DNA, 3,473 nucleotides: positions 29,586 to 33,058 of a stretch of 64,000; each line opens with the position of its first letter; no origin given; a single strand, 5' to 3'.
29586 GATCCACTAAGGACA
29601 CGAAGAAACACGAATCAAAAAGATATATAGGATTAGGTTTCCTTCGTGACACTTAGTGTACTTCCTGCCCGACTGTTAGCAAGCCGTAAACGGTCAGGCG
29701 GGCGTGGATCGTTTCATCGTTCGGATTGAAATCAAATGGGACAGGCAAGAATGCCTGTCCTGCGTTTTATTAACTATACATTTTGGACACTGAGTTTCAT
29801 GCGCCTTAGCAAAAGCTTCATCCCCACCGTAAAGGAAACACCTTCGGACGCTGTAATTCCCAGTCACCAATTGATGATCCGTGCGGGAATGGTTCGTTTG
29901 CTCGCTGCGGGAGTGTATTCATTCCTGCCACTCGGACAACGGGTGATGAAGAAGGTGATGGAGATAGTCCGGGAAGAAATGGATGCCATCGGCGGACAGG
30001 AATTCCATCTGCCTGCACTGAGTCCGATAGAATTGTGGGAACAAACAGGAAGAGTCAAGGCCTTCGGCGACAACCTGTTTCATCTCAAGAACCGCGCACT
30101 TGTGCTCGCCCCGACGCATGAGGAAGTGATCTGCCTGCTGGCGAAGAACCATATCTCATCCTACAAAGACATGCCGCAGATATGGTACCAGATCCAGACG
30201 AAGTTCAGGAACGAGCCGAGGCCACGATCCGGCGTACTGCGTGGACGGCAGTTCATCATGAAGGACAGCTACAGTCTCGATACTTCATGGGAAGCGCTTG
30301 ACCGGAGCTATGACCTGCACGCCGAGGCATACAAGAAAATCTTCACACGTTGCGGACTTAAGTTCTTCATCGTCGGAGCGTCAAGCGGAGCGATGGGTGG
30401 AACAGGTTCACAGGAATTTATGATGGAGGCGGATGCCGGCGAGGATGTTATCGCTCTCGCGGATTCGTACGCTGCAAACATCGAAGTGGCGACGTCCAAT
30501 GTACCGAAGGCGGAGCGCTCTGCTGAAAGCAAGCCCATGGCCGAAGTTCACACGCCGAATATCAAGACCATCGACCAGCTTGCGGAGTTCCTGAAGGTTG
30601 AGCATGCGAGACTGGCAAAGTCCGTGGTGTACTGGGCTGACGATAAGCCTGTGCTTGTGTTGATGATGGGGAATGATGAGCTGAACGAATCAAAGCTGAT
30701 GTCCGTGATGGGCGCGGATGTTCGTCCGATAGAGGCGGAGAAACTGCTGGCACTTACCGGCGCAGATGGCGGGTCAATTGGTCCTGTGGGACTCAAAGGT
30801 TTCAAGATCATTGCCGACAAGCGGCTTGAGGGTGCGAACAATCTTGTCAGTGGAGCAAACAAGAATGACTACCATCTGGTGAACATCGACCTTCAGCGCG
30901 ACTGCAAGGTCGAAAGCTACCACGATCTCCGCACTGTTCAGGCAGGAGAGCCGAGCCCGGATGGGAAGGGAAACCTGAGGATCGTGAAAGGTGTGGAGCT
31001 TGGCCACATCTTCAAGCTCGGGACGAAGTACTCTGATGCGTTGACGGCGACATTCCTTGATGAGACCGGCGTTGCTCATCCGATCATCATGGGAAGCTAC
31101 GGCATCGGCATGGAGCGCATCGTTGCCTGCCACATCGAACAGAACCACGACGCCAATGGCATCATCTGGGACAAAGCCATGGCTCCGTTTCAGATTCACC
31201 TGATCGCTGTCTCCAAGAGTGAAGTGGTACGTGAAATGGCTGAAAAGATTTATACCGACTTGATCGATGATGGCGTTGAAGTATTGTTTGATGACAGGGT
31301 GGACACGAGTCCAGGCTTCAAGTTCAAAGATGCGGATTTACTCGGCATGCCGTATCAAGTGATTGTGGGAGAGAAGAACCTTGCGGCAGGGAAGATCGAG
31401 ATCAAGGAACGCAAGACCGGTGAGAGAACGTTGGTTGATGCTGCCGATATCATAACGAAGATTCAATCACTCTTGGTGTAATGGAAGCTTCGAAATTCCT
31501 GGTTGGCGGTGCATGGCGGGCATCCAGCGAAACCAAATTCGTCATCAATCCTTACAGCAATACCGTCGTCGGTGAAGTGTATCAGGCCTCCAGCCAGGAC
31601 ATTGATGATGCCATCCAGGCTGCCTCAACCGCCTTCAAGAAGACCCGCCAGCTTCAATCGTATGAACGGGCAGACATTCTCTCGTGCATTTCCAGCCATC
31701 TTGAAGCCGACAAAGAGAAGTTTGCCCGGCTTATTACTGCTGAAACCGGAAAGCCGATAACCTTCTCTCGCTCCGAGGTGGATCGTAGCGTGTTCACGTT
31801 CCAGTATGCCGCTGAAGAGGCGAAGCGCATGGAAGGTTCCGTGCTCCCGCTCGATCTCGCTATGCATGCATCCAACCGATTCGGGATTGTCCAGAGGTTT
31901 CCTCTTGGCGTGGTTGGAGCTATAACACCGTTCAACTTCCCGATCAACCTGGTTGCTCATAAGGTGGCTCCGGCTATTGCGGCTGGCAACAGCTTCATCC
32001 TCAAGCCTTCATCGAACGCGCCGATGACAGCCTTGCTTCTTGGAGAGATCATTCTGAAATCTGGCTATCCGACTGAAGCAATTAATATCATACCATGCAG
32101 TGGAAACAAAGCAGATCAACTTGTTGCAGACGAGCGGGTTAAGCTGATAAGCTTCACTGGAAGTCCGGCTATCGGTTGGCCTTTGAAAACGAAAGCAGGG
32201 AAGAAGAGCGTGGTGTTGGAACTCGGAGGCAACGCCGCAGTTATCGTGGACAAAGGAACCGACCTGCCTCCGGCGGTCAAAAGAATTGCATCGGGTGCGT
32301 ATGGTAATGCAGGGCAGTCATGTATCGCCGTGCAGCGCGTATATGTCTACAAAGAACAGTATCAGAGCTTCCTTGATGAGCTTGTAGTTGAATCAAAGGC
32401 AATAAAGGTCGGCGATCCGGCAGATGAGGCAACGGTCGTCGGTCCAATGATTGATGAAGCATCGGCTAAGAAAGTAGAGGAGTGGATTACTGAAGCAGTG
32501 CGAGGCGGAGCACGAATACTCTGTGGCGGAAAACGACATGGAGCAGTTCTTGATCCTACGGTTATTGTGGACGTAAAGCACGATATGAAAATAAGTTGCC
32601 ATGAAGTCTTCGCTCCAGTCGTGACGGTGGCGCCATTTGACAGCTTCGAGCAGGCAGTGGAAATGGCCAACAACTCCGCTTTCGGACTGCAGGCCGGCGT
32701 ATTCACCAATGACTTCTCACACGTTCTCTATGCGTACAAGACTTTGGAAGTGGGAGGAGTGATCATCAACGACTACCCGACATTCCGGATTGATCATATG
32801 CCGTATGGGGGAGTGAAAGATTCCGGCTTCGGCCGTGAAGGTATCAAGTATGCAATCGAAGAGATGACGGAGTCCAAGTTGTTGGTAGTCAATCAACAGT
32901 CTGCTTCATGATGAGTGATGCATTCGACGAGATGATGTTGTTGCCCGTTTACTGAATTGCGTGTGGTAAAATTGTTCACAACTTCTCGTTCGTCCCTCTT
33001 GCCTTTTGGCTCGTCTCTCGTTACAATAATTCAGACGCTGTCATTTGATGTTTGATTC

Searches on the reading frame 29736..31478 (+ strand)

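Call 85: search_protein_families(library=pfam, proteins=[window:29736-31478:+], max_evalue=0.001)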
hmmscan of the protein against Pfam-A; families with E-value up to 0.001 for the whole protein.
window:29736-31478:+ (581 aa): 3 families
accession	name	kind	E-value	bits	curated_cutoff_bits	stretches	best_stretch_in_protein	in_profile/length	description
PF00587.30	tRNA-synt_2b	-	7.1e-27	95.1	29.3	1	119-470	8-179/179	tRNA synthetase class II core domain (G, H, P, S and T)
PF04073.20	tRNA_edit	-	2e-24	86.4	25.5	1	273-383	1-115/123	Aminoacyl-tRNA editing domain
PF03129.25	HGTP_anticodon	-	8.3e-21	74.4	21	1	486-578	1-93/94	Anticodon binding domain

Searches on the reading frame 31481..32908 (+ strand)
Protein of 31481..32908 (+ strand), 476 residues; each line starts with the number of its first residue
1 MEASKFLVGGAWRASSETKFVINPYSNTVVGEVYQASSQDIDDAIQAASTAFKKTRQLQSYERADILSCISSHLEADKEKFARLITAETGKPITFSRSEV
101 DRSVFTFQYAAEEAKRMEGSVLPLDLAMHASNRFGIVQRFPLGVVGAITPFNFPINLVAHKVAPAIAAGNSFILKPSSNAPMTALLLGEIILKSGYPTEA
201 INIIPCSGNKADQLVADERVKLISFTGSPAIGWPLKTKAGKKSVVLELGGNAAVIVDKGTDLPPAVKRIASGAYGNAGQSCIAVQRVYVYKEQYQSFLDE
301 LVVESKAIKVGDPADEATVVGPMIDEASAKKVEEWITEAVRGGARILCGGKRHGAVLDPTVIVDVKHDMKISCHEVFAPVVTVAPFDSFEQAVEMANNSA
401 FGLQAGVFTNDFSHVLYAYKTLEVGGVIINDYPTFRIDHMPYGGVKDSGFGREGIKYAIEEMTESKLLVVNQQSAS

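Call 85: search_protein_families(library=pfam, proteins=[window:31481-32908:+], max_evalue=0.001)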
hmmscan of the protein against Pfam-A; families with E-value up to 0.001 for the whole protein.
window:31481-32908:+ (476 aa): 2 families
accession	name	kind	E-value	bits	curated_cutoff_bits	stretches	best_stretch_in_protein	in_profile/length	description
PF00171.27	Aldedh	-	8e-153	509.7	23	1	13-466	2-459/461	Aldehyde dehydrogenase family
PF05893.19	LuxC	-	1.4e-05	24.6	21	1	135-404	82-348/401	Acyl-CoA reductase (LuxC)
